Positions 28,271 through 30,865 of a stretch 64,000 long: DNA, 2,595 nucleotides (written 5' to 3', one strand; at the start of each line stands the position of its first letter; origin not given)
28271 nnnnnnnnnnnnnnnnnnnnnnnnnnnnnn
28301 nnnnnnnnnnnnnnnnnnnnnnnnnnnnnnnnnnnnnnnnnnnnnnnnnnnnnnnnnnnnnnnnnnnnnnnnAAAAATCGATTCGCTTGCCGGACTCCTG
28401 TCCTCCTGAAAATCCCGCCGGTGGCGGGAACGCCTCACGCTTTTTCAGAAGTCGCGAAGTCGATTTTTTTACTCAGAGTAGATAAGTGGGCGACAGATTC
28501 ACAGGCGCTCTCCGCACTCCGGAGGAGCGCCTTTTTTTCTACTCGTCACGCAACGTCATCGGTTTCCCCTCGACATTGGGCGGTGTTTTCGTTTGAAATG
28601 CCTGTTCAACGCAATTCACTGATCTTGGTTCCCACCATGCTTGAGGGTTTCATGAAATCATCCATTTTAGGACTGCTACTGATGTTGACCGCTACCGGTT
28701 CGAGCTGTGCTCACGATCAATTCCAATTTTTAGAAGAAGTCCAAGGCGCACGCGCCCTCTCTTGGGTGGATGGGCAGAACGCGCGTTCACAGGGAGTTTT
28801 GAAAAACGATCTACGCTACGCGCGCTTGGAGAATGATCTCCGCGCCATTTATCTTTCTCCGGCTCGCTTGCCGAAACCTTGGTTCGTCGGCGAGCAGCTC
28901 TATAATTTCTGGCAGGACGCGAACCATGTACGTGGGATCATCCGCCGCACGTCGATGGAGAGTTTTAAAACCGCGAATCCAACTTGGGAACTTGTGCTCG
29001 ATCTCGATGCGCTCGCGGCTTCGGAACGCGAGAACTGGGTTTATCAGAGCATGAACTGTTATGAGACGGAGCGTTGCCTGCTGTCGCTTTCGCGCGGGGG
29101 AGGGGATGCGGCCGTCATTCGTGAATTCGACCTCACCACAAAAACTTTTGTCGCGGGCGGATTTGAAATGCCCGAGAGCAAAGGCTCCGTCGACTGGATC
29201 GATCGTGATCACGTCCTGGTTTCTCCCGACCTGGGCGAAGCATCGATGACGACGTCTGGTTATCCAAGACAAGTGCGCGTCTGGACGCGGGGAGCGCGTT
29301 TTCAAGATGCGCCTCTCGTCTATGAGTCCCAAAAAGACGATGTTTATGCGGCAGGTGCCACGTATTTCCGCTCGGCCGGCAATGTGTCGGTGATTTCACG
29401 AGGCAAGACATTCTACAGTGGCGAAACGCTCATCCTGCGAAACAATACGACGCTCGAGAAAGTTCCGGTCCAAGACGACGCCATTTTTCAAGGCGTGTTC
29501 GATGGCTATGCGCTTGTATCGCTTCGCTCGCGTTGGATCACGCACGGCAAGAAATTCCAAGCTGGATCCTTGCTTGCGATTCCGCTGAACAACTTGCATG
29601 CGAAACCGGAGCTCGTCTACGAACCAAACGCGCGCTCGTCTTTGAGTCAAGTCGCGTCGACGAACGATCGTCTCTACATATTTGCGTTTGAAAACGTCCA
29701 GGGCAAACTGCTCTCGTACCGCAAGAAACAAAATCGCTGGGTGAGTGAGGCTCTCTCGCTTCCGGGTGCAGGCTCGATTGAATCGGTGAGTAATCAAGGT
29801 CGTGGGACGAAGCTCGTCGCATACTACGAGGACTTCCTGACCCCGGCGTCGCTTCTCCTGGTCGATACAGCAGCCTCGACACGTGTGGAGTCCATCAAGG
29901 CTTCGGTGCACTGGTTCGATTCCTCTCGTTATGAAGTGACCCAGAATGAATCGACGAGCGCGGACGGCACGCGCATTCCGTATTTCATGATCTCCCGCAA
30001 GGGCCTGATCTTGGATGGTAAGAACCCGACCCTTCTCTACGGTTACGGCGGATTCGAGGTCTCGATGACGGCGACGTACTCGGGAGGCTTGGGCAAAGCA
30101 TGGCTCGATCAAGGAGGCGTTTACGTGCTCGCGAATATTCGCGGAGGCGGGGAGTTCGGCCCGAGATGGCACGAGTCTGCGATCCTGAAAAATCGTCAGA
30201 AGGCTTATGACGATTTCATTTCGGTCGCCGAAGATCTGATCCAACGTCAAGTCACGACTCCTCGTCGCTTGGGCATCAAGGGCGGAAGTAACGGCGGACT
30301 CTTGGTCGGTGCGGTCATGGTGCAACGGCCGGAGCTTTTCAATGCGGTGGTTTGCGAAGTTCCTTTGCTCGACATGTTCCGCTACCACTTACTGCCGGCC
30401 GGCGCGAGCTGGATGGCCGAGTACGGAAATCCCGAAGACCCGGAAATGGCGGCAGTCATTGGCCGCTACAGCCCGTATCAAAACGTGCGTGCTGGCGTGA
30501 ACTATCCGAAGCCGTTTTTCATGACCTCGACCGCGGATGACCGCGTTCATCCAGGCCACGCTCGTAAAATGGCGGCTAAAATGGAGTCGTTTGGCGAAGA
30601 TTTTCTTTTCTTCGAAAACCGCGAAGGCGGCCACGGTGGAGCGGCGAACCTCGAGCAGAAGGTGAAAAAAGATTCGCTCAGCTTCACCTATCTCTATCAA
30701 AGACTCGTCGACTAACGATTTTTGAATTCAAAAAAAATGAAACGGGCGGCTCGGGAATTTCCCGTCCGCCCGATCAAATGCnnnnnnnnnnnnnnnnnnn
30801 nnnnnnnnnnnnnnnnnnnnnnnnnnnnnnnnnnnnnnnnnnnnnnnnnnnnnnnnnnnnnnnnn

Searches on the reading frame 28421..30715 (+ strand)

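Call 24: search_protein_families(library=pfam, proteins=[window:28421-30715:+], max_evalue=0.001)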
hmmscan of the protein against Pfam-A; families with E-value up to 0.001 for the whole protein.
window:28421-30715:+ (764 aa): 2 families
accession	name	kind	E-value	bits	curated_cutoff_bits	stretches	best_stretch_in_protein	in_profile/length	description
PF00326.27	Peptidase_S9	-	3e-46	158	22.6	1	560-755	8-205/213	Prolyl oligopeptidase family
PF02897.21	Peptidase_S9_N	-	3.5e-30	105.5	24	1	97-486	18-406/414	Prolyl oligopeptidase, N-terminal beta-propeller domain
